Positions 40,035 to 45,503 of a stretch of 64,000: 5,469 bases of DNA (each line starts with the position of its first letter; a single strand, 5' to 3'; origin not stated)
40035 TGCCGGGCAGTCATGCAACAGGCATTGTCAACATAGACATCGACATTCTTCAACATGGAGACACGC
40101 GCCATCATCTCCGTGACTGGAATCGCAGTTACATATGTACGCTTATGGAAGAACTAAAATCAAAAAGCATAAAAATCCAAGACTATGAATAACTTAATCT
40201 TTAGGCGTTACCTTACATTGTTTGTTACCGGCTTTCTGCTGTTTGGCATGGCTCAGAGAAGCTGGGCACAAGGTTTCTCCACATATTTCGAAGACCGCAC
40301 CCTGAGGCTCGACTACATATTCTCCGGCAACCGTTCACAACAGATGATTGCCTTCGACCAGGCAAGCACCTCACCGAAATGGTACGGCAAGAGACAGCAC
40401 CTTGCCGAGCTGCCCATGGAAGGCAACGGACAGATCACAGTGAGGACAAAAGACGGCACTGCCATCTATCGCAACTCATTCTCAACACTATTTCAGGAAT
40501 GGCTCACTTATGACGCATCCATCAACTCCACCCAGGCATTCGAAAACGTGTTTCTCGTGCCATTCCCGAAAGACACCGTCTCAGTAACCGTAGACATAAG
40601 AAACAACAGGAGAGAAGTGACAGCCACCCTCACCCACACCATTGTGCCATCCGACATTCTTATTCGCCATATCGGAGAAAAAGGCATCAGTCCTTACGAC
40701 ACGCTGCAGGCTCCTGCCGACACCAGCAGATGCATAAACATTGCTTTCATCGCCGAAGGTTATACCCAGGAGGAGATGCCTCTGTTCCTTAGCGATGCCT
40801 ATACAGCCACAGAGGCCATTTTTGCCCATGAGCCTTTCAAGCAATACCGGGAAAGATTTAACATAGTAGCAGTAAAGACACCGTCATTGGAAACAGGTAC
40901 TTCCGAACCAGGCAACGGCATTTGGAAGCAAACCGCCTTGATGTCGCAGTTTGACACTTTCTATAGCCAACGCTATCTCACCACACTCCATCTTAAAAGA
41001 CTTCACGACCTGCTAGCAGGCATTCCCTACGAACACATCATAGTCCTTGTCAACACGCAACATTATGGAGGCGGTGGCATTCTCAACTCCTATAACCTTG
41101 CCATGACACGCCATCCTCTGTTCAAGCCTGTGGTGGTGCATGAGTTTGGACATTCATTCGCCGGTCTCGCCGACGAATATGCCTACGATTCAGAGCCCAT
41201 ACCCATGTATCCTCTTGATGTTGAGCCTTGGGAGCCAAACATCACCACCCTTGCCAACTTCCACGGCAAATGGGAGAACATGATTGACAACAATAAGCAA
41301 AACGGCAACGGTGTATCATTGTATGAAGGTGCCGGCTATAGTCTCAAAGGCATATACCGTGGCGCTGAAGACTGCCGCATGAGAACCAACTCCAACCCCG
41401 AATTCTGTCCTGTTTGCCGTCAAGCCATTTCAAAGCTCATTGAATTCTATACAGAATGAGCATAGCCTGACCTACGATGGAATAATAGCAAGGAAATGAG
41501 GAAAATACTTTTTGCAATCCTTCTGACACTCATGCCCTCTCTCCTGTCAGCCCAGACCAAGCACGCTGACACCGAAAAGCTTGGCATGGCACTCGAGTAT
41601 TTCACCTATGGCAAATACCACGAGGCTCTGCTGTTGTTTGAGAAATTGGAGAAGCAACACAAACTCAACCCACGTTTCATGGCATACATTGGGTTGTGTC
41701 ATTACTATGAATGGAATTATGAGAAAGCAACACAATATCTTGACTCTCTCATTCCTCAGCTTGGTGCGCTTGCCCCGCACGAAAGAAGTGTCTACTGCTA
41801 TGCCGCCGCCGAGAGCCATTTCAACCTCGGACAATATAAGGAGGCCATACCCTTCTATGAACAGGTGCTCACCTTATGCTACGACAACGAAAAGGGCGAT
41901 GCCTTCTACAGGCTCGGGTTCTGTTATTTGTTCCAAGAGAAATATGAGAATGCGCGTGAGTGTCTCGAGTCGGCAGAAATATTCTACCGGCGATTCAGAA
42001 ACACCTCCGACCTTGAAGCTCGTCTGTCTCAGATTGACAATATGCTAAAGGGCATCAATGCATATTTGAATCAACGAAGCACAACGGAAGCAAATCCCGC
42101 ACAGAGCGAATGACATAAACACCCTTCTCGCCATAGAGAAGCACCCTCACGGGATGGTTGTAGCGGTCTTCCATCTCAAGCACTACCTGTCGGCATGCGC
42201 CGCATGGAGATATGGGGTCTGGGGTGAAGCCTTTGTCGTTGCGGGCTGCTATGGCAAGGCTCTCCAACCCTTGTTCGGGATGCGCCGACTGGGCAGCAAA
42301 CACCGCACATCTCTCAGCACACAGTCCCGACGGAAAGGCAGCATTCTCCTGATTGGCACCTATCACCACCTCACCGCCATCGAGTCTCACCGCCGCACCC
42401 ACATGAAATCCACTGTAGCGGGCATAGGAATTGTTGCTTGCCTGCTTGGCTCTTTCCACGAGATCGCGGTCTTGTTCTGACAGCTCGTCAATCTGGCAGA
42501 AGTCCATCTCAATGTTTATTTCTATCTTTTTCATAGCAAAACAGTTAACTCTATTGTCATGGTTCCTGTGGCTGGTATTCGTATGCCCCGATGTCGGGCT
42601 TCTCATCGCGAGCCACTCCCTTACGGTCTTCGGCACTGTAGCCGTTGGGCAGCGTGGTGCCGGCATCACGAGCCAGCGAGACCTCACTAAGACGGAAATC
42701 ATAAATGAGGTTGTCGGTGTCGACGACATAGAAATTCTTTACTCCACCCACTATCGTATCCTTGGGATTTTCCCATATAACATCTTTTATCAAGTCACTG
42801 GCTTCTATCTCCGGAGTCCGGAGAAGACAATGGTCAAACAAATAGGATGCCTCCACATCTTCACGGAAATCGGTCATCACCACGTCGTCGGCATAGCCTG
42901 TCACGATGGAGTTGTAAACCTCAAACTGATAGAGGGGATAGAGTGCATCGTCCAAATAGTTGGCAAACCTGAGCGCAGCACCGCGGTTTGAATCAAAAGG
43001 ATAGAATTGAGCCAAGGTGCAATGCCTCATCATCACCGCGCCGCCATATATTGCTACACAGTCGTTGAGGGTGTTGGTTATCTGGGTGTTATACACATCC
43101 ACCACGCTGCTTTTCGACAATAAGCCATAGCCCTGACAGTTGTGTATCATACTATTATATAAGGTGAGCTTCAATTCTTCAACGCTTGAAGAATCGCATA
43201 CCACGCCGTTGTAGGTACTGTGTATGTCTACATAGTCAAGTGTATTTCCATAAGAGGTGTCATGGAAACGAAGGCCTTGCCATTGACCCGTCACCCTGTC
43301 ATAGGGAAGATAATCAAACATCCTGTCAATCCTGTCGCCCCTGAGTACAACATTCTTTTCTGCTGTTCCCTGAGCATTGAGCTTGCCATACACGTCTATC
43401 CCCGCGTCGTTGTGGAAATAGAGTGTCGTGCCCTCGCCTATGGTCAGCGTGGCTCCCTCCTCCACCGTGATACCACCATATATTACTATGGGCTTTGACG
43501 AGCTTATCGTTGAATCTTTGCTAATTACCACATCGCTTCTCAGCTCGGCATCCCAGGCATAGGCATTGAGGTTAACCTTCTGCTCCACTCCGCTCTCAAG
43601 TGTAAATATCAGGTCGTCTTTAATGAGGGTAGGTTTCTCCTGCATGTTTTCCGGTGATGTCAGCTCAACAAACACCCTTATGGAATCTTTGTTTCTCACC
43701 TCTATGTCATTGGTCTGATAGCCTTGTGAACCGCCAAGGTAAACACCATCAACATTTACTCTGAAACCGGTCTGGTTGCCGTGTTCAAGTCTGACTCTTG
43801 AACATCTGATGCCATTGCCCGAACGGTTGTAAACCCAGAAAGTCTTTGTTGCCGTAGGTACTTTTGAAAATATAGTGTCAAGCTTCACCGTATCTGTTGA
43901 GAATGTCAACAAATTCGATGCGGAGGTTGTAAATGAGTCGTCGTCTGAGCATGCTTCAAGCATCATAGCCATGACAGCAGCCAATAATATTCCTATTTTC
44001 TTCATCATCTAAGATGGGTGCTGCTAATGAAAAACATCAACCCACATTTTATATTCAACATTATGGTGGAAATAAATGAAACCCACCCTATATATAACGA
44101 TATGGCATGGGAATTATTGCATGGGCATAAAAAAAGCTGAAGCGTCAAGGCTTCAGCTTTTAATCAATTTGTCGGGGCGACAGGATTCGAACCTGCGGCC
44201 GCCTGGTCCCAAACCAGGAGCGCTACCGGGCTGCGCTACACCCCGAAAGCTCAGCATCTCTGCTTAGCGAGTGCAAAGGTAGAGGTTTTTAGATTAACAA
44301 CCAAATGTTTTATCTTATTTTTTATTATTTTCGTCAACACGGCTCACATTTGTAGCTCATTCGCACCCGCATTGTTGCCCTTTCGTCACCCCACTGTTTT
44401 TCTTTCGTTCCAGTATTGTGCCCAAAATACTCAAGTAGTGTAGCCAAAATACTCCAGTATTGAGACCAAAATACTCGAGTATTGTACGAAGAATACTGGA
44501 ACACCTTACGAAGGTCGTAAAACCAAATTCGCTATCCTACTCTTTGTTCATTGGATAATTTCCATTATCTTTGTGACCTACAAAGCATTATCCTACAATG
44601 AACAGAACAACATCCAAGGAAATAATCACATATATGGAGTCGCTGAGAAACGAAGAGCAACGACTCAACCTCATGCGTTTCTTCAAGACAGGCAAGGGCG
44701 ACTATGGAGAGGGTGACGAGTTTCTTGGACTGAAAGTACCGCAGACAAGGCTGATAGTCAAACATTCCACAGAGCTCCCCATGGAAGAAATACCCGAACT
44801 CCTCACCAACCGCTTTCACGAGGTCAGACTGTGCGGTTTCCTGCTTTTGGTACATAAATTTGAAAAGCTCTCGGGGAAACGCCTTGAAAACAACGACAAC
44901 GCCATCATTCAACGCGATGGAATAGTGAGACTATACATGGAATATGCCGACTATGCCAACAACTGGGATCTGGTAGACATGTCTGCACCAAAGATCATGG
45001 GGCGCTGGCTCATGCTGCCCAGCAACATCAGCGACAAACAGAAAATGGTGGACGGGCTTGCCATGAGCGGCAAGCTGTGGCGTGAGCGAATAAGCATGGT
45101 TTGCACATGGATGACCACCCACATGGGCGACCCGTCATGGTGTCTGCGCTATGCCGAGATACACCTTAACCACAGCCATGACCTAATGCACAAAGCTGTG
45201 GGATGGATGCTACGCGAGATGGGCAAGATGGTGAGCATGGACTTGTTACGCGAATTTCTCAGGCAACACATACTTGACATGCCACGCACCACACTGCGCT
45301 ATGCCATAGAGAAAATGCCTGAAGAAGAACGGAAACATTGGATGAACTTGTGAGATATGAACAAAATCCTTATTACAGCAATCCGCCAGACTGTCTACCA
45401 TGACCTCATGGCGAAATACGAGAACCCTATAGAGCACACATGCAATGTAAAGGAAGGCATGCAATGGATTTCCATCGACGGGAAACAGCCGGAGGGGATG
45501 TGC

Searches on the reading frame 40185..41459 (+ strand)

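Call 42: search_protein_families(library=pfam, proteins=[window:40185-41459:+], max_evalue=0.001)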
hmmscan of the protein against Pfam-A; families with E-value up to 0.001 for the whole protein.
window:40185-41459:+ (424 aa): 2 families
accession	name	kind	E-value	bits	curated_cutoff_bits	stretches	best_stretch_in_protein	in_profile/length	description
PF09471.16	Peptidase_M64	-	1.1e-56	192.7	26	2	174-370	3-200/302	IgA Peptidase M64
PF16217.10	M64_N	-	9.3e-45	151.6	27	1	31-149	2-121/122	Peptidase M64 N-terminus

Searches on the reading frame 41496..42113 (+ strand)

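Call 42: search_protein_families(library=pfam, proteins=[window:41496-42113:+], max_evalue=0.001)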
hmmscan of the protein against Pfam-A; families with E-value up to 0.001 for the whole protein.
window:41496-42113:+ (205 aa): 12 families
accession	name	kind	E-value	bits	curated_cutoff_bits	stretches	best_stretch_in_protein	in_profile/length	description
PF07719.23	TPR_2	-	5.5e-14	51.5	27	1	100-131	3-34/34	Tetratricopeptide repeat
PF13424.12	TPR_12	-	6.4e-12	45.9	30.1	1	104-160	9-71/77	Tetratricopeptide repeat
PF00515.34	TPR_1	-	7.8e-12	44.9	27.8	2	135-160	2-27/34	Tetratricopeptide repeat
PF14559.12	TPR_19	-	2e-10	41.2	25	1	112-160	5-51/68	Tetratricopeptide repeat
PF13428.12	TPR_14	-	1.1e-09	38.4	23.5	0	102-131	5-34/44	Tetratricopeptide repeat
PF12895.13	ANAPC3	-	1.8e-09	38.2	27.2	2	93-159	20-81/82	Anaphase-promoting complex, cyclosome, subunit 3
PF13174.12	TPR_6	-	4.5e-09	36.8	26.3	0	135-159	1-25/33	Tetratricopeptide repeat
PF13181.12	TPR_8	-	6.2e-09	35.8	25.7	1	100-129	3-32/34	Tetratricopeptide repeat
PF13432.12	TPR_16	-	5.6e-08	33.5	32.7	0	30-86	2-58/65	Tetratricopeptide repeat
PF13176.12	TPR_7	-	6.1e-07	29.5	27.9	1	103-132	4-33/36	Tetratricopeptide repeat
PF14929.12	TAF1_subA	-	0.0001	22.2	31.8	0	14-79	59-133/365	TAF RNA Polymerase I subunit A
PF10255.15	Paf67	-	0.00026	20.6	27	1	136-186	164-211/397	RNA polymerase I-associated factor PAF67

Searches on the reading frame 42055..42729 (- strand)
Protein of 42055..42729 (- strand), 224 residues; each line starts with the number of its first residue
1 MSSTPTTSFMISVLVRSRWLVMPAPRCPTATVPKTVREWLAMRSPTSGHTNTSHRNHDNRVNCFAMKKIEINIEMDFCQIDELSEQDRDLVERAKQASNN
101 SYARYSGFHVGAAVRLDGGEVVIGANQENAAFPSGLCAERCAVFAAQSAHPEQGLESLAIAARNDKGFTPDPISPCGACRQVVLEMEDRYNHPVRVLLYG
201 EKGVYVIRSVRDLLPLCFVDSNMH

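Call 42: search_protein_families(library=pfam, proteins=[window:42055-42729:-], max_evalue=0.001)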
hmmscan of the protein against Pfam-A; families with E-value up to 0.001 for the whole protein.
window:42055-42729:- (224 aa): 2 families
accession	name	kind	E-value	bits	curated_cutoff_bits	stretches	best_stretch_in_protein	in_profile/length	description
PF00383.29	dCMP_cyt_deam_1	-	6.9e-14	52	25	1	85-187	2-94/102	Cytidine and deoxycytidylate deaminase zinc-binding region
PF08211.18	dCMP_cyt_deam_2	-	8.6e-09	36.1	25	1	82-147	40-101/130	Cytidine and deoxycytidylate deaminase zinc-binding region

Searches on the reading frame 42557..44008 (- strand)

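Call 42: search_protein_families(library=pfam, proteins=[window:42557-44008:-], max_evalue=0.001)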
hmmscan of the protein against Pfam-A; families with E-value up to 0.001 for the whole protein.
window:42557-44008:- (483 aa): 1 family
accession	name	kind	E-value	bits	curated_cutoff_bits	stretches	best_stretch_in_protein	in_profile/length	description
PF13229.12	Beta_helix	-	0.00018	21.6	25.9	1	164-324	14-148/158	Right handed beta helix region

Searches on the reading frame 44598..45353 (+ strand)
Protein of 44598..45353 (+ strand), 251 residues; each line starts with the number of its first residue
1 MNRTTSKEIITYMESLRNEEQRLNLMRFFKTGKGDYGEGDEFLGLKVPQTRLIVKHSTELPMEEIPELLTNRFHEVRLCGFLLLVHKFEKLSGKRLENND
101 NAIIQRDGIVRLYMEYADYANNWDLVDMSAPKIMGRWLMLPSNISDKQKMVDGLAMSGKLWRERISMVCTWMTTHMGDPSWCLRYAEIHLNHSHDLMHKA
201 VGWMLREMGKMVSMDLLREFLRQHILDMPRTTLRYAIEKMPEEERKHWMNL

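Call 42: search_protein_families(library=pfam, proteins=[window:44598-45353:+], max_evalue=0.001)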
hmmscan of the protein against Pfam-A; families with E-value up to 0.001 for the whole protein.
window:44598-45353:+ (251 aa): 1 family
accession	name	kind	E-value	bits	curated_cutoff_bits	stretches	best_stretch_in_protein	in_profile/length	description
PF08713.17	DNA_alkylation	-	8.5e-46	156.7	21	1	11-240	3-213/213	DNA alkylation repair enzyme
